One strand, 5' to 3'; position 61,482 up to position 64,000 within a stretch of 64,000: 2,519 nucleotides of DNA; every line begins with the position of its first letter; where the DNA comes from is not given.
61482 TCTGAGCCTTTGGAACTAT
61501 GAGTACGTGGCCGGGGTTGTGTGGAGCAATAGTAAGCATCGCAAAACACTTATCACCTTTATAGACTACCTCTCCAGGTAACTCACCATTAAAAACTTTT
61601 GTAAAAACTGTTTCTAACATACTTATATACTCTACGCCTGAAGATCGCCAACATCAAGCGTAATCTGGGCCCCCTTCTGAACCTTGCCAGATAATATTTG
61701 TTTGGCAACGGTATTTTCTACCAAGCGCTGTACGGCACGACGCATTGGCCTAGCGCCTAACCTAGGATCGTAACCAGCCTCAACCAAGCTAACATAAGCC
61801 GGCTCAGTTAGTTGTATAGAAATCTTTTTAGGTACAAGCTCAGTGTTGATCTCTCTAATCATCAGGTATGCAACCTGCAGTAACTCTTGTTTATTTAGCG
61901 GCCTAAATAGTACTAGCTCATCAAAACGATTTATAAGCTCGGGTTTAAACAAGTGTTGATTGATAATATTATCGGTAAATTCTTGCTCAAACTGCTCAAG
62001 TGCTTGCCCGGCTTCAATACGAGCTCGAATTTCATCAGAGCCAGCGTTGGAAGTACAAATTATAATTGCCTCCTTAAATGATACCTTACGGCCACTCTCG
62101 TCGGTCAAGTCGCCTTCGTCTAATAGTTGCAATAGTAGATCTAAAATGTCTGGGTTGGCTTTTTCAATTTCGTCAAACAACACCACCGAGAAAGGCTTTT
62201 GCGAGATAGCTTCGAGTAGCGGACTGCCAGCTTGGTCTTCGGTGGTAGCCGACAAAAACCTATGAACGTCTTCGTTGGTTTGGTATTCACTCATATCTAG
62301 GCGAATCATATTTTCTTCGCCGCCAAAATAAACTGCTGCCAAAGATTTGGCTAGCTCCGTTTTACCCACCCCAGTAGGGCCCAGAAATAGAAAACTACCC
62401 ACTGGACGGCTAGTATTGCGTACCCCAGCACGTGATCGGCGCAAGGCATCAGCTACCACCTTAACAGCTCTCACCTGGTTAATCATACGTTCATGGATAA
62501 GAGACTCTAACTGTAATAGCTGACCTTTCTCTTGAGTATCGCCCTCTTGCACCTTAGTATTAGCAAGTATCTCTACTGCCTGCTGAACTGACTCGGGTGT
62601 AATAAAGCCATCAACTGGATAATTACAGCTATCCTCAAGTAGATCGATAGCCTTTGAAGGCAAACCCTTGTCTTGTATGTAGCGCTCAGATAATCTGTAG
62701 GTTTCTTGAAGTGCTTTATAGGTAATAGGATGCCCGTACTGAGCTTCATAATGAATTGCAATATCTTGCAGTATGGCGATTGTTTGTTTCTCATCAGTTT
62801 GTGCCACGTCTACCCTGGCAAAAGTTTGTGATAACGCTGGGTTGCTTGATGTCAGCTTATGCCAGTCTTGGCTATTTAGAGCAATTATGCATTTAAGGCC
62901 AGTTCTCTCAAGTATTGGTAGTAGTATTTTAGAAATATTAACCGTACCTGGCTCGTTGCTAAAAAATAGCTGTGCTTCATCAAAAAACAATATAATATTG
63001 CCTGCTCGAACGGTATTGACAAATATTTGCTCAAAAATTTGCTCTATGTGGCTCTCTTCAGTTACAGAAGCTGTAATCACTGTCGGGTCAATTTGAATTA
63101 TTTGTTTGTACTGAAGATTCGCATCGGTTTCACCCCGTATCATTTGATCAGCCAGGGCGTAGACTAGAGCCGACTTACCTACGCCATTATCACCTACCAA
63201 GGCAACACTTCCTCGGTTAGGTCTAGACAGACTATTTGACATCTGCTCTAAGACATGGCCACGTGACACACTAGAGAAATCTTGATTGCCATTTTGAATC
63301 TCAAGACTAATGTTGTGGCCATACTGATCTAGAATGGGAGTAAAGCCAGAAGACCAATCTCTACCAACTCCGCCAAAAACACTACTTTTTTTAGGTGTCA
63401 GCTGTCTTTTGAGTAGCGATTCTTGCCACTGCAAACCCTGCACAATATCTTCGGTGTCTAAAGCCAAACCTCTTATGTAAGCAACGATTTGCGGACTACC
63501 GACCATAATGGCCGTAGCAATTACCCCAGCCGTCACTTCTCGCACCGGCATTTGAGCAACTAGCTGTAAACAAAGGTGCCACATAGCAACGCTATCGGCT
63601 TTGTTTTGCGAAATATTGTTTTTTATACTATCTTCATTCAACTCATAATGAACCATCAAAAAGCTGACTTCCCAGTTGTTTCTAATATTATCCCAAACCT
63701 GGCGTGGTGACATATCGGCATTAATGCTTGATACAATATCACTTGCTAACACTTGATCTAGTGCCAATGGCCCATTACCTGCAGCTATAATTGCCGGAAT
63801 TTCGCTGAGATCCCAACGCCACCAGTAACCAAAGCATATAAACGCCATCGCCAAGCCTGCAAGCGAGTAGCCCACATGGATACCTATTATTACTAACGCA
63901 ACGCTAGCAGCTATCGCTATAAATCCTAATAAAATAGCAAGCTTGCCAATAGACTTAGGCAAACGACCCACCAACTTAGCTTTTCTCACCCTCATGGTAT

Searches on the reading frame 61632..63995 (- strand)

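Call 11: search_protein_families(library=pfam, proteins=[window:61632-63995:-], max_evalue=0.001)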
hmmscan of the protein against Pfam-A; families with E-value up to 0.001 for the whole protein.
window:61632-63995:- (787 aa): 23 families
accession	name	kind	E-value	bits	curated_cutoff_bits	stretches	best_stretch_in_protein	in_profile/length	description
PF07724.20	AAA_2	-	8e-50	169.6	27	1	530-693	1-165/166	AAA domain (Cdc48 subfamily)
PF10431.15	ClpB_D2-small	-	1.7e-20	73.3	21.9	1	700-779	1-80/81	C-terminal, D2-small domain, of ClpB protein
PF00004.35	AAA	-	1.1e-16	61.9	21.2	2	536-660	2-118/131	ATPase family associated with various cellular activities (AAA)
PF07728.20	AAA_5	-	1.6e-16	61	22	1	535-653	2-125/139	AAA domain (dynein-related subfamily)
PF17871.7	AAA_lid_9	-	3.4e-13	49.8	22.8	1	402-490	2-91/104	AAA lid domain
PF13173.12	AAA_14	-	7.1e-10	39.4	27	0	263-343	4-73/129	AAA domain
PF13401.12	AAA_22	-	3.2e-09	37.6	27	0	534-626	7-109/130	AAA domain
PF13191.12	AAA_16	-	1.1e-08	36.2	32.6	1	244-303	4-73/167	AAA ATPase domain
PF00005.33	ABC_tran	-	7.9e-07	30.2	25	0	263-296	13-46/137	ABC transporter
PF13479.12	AAA_24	-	1.1e-05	25.8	27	0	536-620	6-83/195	AAA domain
PF20720.3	nSTAND3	-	1.6e-05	25.1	27.2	0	261-290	17-46/155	Novel STAND NTPase 3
PF12775.13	AAA_7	-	2e-05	24.7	25.8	0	534-591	35-92/181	P-loop containing dynein motor region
PF13481.12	AAA_25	-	6.8e-05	23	27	0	259-289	31-61/195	AAA domain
PF03193.22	RsgA_GTPase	-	7.7e-05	23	30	0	244-284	92-129/174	RsgA GTPase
PF13555.12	AAA_29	-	9.3e-05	22.5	27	0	260-282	21-43/61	P-loop containing region of AAA domain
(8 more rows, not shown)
